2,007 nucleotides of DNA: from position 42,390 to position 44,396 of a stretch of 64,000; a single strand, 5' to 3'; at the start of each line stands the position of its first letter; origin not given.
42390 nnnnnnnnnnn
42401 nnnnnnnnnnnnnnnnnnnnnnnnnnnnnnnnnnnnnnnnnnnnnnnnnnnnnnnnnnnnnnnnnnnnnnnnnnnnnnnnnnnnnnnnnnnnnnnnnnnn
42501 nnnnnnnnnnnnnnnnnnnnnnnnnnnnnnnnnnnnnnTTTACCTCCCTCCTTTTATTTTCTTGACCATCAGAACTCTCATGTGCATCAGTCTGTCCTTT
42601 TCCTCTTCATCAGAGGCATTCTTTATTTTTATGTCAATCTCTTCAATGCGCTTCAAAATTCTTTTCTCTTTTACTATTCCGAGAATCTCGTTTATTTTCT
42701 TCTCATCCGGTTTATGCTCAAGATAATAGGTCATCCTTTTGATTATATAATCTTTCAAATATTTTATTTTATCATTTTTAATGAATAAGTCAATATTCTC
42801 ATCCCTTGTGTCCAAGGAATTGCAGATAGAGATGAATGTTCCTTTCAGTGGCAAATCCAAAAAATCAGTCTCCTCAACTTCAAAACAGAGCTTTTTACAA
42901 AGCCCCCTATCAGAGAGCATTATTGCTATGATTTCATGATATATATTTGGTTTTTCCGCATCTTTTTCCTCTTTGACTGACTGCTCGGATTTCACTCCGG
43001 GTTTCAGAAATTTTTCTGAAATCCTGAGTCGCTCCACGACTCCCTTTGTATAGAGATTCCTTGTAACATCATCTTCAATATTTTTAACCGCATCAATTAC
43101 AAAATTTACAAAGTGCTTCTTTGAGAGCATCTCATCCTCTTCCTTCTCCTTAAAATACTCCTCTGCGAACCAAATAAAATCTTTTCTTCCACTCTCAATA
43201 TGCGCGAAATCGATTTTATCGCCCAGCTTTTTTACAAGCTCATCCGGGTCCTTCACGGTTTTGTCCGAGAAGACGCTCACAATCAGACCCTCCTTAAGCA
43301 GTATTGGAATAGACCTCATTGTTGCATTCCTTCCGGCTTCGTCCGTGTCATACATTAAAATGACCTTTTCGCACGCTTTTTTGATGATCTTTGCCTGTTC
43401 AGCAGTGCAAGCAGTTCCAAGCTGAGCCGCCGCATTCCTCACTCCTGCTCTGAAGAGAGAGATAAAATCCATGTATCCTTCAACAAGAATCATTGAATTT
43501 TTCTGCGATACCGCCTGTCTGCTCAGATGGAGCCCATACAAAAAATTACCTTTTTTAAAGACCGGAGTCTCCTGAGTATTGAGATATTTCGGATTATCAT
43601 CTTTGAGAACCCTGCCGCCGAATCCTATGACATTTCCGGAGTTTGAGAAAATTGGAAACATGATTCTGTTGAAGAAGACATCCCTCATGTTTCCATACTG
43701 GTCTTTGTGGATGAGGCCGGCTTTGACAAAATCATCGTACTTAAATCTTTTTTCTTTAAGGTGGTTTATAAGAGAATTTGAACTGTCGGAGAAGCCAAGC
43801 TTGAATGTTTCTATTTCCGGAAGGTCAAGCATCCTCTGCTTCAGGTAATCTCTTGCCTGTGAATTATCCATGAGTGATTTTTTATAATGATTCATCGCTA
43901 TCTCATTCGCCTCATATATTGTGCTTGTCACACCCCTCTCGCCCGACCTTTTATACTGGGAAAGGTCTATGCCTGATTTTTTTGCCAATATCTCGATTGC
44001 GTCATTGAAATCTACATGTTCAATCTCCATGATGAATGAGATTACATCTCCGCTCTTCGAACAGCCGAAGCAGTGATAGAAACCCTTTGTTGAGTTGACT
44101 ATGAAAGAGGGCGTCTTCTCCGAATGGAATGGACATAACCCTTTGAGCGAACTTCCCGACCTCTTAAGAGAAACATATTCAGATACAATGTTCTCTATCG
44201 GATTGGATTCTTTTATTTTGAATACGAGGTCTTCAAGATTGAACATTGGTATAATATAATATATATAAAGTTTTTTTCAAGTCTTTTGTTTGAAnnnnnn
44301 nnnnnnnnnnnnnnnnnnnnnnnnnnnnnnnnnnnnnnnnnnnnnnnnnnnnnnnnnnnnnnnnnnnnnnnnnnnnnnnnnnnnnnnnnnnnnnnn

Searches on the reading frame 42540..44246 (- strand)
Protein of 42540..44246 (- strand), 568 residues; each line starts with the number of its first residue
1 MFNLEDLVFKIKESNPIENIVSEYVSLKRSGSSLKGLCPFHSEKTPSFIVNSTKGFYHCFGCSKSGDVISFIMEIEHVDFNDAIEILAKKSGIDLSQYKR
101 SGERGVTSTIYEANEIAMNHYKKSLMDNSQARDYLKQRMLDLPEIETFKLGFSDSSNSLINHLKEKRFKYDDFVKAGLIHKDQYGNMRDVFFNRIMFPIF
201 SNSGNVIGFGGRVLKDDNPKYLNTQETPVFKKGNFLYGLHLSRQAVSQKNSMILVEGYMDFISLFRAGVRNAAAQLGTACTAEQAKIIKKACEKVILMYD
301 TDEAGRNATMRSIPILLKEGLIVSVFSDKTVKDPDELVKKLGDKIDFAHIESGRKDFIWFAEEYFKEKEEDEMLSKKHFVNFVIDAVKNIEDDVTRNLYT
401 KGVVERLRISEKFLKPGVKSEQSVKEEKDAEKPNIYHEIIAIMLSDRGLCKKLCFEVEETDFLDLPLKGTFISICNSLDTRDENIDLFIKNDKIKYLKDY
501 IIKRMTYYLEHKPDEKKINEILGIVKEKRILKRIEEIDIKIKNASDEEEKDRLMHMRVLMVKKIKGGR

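Call 21: search_protein_families(library=pfam, proteins=[window:42540-44246:-], max_evalue=0.001)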
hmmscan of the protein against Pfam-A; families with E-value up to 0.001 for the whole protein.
window:42540-44246:- (568 aa): 6 families
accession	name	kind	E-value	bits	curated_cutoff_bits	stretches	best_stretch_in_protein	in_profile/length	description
PF08275.17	DNAG_N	-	3.2e-37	127.9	26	1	121-241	2-126/128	DNA primase catalytic core, N-terminal domain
PF01807.25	Zn_ribbon_DnaG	-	8.1e-36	122.2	24.9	1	7-97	5-95/98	CHC2 zinc finger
PF13155.12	Toprim_2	-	1.1e-21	77.4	22.1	1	253-337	1-87/88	Toprim-like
PF13662.12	Toprim_4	-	6.1e-15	55.6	25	1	252-326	3-84/85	Toprim domain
PF01751.28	Toprim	-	1.8e-10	41.3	23.1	1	252-318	2-86/96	Toprim domain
PF03705.20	CheR_N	-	0.00035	20.7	27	0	79-101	2-24/53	CheR methyltransferase, all-alpha domain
